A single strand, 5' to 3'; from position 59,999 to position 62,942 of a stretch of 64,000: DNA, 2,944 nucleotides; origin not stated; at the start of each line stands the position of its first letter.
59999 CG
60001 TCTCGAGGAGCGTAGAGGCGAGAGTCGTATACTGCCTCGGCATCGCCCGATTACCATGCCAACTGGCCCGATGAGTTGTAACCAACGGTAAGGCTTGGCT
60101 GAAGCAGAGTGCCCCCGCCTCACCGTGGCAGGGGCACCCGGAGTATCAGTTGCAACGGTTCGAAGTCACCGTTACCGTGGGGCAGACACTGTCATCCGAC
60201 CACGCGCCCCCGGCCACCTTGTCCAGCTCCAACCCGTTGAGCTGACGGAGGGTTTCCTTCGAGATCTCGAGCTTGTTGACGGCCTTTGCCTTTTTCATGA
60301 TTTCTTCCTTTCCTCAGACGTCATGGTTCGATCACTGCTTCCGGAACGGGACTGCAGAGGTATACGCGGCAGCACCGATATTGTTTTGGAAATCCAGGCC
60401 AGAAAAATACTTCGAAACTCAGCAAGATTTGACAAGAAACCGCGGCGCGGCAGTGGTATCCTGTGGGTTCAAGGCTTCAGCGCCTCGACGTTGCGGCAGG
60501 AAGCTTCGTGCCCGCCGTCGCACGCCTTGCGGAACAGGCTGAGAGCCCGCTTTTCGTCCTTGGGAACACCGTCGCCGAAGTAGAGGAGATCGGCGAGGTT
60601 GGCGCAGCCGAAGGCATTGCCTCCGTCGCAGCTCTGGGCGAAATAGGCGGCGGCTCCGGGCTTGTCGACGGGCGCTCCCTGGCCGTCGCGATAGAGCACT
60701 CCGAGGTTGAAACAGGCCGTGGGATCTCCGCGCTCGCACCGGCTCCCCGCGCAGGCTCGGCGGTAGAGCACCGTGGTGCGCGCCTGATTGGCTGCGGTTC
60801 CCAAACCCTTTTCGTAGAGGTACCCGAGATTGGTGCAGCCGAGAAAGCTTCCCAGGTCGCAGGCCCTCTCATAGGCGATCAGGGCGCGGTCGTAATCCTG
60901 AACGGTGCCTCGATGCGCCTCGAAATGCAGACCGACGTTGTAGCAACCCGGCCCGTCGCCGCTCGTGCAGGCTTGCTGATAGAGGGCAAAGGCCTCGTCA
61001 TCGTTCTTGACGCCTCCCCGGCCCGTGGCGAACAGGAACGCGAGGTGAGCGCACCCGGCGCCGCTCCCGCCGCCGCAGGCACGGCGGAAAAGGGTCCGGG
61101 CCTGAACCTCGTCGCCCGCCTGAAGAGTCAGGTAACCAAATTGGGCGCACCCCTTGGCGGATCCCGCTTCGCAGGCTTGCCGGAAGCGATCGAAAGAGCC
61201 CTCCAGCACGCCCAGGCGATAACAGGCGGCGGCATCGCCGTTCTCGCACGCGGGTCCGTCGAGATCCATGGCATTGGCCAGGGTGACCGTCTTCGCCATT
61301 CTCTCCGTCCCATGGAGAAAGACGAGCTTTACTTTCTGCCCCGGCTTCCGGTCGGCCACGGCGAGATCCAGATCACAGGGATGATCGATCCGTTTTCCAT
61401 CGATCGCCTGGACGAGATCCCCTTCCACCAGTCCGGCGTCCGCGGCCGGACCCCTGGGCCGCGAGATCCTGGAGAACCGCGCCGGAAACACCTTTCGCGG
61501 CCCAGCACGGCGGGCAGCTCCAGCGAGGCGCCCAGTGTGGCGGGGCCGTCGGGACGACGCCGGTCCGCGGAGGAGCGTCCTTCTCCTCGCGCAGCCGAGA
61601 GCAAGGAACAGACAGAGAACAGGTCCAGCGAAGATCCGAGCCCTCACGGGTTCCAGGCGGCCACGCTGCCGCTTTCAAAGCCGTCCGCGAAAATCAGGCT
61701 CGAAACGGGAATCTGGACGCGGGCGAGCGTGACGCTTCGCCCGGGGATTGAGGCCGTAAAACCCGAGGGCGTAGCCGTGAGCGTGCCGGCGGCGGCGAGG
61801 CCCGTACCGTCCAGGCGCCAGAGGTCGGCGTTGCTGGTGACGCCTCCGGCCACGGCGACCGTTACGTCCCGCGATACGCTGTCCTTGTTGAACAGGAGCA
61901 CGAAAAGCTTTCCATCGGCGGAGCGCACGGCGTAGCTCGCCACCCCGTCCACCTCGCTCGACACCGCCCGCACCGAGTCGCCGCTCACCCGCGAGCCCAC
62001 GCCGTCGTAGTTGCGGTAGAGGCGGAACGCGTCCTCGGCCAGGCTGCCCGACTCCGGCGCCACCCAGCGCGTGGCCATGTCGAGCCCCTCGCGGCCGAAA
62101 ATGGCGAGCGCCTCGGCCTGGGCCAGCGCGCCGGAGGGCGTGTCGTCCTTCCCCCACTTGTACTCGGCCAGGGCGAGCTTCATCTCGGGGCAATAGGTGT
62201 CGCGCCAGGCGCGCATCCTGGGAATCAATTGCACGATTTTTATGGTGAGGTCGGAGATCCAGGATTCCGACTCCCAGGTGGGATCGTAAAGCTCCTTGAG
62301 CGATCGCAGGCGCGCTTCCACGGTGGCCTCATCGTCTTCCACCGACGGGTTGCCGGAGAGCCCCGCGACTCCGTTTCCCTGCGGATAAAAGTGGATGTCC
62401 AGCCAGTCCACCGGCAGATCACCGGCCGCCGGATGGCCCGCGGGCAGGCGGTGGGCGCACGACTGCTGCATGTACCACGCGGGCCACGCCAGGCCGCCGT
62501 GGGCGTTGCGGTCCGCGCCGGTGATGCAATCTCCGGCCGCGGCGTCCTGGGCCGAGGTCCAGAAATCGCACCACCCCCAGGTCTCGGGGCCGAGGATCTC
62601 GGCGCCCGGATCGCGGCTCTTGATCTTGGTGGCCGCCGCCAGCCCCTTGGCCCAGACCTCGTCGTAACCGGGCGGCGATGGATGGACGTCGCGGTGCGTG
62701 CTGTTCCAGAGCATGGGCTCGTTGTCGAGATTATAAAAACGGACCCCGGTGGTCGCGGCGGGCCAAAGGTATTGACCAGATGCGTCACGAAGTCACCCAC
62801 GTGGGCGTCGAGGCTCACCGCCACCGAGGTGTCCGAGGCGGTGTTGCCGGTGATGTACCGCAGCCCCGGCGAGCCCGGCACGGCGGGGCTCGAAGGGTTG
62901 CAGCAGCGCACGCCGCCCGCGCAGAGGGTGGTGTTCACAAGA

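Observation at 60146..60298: Hidden 50-codon gene for a double-glycine-leader peptide (orphan bacteriocin/RiPP precursor)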

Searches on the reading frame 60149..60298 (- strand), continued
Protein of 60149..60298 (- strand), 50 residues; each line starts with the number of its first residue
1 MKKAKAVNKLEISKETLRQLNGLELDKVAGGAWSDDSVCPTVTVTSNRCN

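Call 77: find_encoding_contigs(protein=P0260, flank=8000, max_places=3)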
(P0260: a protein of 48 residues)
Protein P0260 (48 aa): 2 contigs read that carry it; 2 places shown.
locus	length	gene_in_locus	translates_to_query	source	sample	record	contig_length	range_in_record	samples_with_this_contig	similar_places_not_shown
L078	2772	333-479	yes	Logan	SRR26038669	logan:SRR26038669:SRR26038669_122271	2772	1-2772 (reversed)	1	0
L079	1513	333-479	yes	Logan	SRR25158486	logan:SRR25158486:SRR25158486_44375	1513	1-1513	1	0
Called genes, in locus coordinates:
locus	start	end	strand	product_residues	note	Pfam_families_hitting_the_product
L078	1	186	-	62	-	?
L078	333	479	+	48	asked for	-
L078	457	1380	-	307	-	PF00561:Abhydrolase_1, PF00975:Thioesterase (weak), PF12146:Hydrolase_4, PF12697:Abhydrolase_6, PF00756:Esterase (weak)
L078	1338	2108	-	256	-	PF13489:Methyltransf_23, PF02353:CMAS (weak), PF06325:PrmA (weak), PF13847:Methyltransf_31, PF08241:Methyltransf_11, PF08242:Methyltransf_12, PF13649:Methyltransf_25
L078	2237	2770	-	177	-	?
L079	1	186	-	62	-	?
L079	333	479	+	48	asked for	-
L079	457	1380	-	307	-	PF00561:Abhydrolase_1, PF00975:Thioesterase (weak), PF12146:Hydrolase_4, PF12697:Abhydrolase_6, PF00756:Esterase (weak)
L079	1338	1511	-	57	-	?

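Call 79: find_encoding_contigs(protein=P0050, flank=10000, max_places=2)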
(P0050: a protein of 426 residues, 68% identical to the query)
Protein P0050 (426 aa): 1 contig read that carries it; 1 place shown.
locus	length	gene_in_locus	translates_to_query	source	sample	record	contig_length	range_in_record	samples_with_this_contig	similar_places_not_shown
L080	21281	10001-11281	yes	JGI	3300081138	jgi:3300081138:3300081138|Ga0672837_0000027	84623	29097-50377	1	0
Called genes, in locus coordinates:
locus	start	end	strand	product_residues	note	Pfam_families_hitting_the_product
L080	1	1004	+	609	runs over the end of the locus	PF13522:GATase_6, PF13537:GATase_7, PF00733:Asn_synthase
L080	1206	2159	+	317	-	-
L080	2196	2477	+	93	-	PF05402:PqqD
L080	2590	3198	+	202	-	-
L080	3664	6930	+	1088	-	PF00041:fn3 (weak), PF16656:Pur_ac_phosph_N (faint), PF25059:FN3_DSCAM-DSCAML_C (faint), PF00041:fn3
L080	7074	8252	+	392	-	PF13439:Glyco_transf_4, PF13579:Glyco_trans_4_4, PF00534:Glycos_transf_1, PF13692:Glyco_trans_1_4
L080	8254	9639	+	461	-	PF01595:CNNM, PF00571:CBS (weak), PF03471:CorC_HlyC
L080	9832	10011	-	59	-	-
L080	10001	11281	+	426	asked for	PF05147:LANC_like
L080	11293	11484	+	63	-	-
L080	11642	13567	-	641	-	PF22614:Slo-like_RCK (weak), PF06241:Castor_Poll_mid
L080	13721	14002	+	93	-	-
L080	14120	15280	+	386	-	-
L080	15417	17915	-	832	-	PF00133:tRNA-synt_1, PF09334:tRNA-synt_1g, PF03119:DNA_ligase_ZBD (faint), PF13603:tRNA-synt_1_2, PF00133:tRNA-synt_1, PF08264:Anticodon_1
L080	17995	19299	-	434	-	PF00672:HAMP (faint), PF00989:PAS (weak), PF13188:PAS_8 (weak), PF02518:HATPase_c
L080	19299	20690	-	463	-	PF00072:Response_reg, PF00158:Sigma54_activat, PF14532:Sigma54_activ_2, PF00004:AAA, PF07728:AAA_5, PF25601:AAA_lid_14, PF02954:HTH_8, PF18024:HTH_50 (weak)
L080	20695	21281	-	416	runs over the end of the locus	PF12704:MacB_PCD, PF02687:FtsX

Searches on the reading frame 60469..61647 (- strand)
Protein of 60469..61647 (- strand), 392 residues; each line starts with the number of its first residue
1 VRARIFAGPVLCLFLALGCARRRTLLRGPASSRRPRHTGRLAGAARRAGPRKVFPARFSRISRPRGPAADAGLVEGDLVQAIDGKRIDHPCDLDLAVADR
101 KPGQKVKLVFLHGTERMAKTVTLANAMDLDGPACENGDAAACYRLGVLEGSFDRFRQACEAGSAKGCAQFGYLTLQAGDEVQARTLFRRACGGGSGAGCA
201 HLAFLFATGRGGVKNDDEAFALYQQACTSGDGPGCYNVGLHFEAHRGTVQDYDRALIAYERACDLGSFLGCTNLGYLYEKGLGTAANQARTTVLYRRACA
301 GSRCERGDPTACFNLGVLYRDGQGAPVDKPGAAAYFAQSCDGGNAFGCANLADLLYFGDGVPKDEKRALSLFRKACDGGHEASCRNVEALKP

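Call 26: search_protein_families(library=pfam, proteins=[window:60469-61647:-], max_evalue=0.01)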
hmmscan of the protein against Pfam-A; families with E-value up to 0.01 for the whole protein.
window:60469-61647:- (392 aa): 4 families
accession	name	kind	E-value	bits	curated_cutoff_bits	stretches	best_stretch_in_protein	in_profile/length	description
PF08238.18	Sel1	-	7e-30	102.8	30.7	3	347-380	3-36/36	Sel1 repeat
PF13180.12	PDZ_2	-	1.8e-06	28.5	27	1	64-122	21-79/80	PDZ domain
PF17820.7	PDZ_6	-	1.6e-05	25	27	1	63-95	6-38/54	PDZ domain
PF00595.29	PDZ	-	0.0036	18.1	23.2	1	62-109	33-79/81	PDZ domain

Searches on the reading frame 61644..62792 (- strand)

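Call 26: search_protein_families(library=pfam, proteins=[window:61644-62792:-], max_evalue=0.01)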
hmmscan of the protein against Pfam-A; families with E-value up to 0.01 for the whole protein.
window:61644-62792:- (382 aa): 2 families
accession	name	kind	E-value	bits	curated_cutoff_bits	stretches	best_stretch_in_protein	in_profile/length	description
PF12891.13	Glyco_hydro_44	-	1e-33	117.6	25.1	1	12-138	112-222/223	Glycoside hydrolase family 44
PF17189.10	Glyco_hydro_30C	-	0.0012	19.4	22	1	276-354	5-62/65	Glycosyl hydrolase family 30 beta sandwich domain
